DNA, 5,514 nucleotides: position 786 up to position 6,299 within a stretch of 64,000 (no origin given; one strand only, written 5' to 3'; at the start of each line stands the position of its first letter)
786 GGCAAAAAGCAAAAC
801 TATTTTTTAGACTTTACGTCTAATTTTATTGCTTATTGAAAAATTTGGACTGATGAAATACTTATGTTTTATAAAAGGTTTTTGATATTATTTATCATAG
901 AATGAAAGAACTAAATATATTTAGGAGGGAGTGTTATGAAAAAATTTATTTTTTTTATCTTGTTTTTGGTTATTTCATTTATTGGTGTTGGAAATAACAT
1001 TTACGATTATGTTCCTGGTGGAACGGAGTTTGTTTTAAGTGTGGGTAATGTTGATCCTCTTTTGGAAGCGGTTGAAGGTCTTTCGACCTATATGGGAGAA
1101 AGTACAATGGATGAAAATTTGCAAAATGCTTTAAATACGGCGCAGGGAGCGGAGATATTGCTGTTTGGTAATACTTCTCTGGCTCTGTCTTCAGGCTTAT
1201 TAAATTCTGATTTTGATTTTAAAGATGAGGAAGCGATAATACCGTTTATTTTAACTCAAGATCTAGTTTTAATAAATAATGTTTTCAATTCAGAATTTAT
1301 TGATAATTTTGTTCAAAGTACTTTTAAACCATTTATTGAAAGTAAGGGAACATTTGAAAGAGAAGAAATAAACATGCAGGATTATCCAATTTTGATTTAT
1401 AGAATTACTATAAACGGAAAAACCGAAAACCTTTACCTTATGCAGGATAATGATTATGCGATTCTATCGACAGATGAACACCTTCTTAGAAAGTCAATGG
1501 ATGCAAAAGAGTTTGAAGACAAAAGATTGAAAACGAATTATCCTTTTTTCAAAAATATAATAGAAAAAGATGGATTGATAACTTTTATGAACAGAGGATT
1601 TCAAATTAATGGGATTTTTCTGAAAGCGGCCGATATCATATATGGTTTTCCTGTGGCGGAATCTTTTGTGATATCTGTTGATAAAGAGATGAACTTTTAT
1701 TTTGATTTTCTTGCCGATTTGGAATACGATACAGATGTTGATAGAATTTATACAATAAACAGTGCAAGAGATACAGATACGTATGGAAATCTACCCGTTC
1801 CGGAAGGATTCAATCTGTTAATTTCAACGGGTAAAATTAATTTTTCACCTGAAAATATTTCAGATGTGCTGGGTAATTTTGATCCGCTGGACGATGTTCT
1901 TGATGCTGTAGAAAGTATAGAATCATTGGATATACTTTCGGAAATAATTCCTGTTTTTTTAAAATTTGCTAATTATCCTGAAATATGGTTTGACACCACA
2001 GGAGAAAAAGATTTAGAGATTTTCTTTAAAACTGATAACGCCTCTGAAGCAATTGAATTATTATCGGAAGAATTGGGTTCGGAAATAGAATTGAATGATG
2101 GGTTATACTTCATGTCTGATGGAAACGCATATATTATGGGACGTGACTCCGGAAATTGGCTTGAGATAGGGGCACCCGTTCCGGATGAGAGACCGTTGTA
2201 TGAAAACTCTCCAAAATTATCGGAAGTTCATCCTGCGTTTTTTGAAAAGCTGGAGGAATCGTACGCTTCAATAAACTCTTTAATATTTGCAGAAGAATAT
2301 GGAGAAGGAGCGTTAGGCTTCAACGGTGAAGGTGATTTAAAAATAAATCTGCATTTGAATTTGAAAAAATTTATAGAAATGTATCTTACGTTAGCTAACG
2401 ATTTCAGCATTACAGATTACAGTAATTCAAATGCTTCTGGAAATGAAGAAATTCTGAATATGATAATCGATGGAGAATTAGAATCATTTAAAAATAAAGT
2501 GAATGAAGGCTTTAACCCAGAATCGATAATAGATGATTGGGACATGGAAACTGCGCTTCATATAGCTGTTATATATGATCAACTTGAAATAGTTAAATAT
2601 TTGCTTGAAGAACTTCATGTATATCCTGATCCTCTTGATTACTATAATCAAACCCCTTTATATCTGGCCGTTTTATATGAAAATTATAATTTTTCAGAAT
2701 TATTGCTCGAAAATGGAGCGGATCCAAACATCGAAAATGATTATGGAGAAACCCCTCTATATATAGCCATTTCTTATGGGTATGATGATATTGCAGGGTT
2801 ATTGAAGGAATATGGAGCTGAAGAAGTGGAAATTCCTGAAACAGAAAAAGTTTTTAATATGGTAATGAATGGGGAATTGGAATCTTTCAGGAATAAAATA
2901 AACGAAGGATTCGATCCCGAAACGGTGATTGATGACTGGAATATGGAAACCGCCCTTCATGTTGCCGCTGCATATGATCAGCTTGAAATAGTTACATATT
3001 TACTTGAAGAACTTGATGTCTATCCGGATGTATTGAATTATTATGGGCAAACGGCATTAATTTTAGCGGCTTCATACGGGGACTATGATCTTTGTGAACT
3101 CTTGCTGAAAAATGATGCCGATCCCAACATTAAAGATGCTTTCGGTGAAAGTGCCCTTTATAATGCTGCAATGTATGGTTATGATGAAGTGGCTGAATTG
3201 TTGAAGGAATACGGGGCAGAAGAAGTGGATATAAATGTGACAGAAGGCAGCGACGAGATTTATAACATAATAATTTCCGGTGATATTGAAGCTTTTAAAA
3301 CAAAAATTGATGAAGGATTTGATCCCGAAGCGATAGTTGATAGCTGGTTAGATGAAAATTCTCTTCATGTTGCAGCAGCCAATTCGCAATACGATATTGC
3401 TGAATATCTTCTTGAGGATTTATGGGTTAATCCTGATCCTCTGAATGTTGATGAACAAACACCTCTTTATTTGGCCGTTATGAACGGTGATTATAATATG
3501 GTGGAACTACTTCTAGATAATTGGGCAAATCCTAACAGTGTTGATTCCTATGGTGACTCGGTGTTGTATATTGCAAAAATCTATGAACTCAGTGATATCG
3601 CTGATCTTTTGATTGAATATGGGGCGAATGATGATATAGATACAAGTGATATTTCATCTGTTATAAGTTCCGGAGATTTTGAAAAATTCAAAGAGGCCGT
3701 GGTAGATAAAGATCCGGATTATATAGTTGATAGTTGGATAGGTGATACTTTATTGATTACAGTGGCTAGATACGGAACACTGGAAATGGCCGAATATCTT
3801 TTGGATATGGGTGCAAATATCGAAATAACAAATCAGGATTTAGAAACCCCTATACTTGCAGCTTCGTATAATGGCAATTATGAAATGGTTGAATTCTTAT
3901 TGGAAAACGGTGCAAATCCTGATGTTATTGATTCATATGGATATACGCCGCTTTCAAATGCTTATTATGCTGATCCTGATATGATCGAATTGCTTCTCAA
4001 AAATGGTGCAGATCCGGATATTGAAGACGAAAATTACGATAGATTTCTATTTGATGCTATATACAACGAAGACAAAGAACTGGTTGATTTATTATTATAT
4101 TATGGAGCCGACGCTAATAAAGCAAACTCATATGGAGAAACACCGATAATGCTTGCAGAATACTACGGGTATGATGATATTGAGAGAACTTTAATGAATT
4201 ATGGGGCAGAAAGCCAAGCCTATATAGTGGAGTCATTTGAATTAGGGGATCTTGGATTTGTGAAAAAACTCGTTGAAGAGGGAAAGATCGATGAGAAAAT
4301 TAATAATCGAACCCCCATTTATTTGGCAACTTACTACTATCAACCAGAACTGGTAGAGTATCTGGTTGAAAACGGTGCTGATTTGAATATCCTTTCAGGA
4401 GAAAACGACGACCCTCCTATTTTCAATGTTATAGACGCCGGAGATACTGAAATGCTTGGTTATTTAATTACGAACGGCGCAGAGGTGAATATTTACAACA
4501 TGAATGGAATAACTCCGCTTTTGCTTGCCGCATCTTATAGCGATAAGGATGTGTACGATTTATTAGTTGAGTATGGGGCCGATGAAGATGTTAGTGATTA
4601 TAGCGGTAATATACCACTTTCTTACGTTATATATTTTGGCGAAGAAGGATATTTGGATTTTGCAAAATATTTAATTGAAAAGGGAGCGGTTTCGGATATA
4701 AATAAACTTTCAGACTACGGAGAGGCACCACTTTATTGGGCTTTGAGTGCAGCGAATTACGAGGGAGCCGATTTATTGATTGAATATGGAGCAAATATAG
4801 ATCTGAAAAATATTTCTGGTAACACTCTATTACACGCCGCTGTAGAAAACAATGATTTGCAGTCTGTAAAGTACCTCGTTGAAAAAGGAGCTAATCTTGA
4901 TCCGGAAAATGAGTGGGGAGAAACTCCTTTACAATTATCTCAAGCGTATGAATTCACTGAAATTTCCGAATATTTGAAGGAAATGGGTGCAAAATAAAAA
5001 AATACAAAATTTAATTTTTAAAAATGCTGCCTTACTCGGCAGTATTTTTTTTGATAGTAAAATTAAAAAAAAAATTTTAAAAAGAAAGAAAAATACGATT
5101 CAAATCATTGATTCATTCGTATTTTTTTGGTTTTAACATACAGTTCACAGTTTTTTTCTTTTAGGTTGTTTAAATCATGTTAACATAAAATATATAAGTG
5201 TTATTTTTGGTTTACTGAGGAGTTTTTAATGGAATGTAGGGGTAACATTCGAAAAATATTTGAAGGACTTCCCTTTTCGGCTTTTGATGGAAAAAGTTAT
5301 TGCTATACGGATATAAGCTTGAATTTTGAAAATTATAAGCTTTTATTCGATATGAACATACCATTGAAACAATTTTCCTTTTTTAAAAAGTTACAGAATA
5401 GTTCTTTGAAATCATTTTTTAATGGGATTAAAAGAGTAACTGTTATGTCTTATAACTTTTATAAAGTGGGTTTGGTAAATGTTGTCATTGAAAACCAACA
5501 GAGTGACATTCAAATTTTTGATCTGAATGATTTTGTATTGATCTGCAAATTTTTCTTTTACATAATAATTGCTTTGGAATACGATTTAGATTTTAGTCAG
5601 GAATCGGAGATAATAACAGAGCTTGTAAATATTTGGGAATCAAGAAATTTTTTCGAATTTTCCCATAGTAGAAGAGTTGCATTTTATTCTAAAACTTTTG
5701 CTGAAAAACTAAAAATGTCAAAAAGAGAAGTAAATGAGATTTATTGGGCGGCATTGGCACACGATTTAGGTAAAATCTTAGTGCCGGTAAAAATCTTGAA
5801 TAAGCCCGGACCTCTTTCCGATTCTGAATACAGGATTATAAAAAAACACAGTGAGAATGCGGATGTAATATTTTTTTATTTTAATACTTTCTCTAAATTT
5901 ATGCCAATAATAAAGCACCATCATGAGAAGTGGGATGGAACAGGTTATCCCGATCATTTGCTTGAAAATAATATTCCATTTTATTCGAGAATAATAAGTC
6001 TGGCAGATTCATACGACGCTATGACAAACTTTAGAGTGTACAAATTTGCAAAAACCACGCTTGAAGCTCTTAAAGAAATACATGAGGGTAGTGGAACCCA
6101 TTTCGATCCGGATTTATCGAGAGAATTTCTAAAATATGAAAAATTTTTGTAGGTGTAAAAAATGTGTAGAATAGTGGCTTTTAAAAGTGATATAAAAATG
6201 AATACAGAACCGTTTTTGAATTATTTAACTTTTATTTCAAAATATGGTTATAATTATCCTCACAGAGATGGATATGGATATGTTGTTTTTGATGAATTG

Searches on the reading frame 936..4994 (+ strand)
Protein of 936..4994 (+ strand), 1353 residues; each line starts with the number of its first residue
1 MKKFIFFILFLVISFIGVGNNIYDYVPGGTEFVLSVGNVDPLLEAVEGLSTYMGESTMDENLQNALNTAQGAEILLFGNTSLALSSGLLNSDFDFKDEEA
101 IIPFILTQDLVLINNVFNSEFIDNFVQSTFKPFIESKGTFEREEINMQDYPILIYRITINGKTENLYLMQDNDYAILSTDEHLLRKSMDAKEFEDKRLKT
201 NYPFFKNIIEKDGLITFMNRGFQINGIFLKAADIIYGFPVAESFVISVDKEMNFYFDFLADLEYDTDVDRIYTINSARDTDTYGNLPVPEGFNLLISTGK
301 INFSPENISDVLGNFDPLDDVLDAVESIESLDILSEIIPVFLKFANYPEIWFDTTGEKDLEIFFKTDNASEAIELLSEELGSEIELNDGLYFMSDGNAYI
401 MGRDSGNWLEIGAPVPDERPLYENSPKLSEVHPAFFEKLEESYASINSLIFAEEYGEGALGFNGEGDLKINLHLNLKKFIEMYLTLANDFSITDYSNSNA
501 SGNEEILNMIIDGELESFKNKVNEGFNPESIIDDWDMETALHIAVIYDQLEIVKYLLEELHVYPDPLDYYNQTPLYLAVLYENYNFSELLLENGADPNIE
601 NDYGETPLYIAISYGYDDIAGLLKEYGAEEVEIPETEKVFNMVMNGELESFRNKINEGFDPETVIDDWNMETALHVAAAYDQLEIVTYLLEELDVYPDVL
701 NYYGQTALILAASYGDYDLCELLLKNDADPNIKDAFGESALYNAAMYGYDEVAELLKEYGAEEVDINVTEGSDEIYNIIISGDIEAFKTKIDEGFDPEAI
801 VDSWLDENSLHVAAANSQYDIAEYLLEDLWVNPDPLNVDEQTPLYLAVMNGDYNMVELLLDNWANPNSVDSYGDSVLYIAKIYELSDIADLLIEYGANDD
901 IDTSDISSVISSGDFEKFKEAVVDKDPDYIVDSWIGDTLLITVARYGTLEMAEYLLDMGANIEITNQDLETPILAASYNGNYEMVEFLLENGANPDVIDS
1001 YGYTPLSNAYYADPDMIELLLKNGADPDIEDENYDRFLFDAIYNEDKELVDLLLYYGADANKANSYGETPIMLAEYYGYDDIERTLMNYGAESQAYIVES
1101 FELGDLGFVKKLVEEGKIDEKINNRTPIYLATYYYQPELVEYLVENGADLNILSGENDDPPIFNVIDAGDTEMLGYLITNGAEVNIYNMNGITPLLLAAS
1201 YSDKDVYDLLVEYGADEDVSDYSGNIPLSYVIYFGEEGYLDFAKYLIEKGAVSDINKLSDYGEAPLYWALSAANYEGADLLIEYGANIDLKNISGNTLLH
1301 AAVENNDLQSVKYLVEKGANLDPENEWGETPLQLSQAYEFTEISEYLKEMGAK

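Call 10: search_protein_families(library=pfam, proteins=[window:936-4994:+], max_evalue=0.1)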
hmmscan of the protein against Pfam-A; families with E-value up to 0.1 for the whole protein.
window:936-4994:+ (1353 aa): 9 families
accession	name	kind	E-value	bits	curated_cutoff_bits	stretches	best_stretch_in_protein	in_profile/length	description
PF12796.13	Ank_2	-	5.2e-116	379.9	27.3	11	642-734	4-90/90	Ankyrin repeats (3 copies)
PF00023.36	Ank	-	2.3e-107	345.1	21.1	13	703-734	1-32/33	Ankyrin repeat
PF13637.12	Ank_4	-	1.1e-83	273.7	22.7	16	1268-1315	3-50/50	Ankyrin repeats (many copies)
PF13606.12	Ank_3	-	8.5e-77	243.1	22.3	8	703-732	1-30/30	Ankyrin repeat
PF13857.12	Ank_5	-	1.1e-67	223.7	27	8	698-741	10-53/56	Ankyrin repeats (many copies)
PF24521.3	Ank_KRIT1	-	3.3e-16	59.8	80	2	940-991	50-107/149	KRIT1 ankyrin-repeats domain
PF23745.1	ANK_LRRK2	-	5.8e-07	29.9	27.5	0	930-994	25-89/130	LRRK2 ANK repeat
PF17211.8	VHL_C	-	0.042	14.1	22.4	0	679-700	19-40/49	VHL box domain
PF04055.27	Radical_SAM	-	0.082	13.5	29.5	0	748-788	90-130/166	Radical SAM superfamily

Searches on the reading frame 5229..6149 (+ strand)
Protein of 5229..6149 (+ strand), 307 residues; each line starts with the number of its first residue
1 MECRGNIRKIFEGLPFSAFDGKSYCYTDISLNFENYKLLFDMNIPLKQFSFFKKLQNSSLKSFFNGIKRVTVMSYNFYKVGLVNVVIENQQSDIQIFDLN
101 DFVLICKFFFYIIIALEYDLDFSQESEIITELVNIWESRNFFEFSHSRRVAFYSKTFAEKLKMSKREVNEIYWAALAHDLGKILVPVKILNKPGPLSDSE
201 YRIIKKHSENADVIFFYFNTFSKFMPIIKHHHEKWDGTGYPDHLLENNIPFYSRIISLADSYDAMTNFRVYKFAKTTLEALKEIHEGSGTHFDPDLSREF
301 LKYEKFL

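Call 10: search_protein_families(library=pfam, proteins=[window:5229-6149:+], max_evalue=0.1)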
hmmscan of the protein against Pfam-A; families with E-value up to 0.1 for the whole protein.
window:5229-6149:+ (307 aa): 3 families
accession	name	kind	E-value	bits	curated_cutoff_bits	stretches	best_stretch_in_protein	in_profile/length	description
PF13487.12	HD_5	-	2.8e-36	125.3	27.2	1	133-296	4-170/170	HD domain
PF01966.28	HD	-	1.9e-20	73.8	22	1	144-265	2-116/116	HD domain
PF08668.18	HDOD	-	0.00069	19.6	22.9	1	145-186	97-136/196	HDOD domain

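Call 83: search_protein_families(library=padloc, proteins=[window:5229-6149:+], max_evalue=0.01)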
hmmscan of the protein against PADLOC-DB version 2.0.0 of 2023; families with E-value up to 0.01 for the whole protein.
window:5229-6149:+ (307 aa): 3 families
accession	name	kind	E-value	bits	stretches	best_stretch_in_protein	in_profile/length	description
PDLC01254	Cas3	-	0.00025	19.3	1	146-256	12-107/164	CAS-I; effector_G3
PDLC01769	Cas3g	-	0.0013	15.4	1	145-182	661-698/836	-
PDLC00940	Cas3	-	0.006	14.8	0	146-183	4-45/178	CRISPR-associated endonuclease Cas3-HD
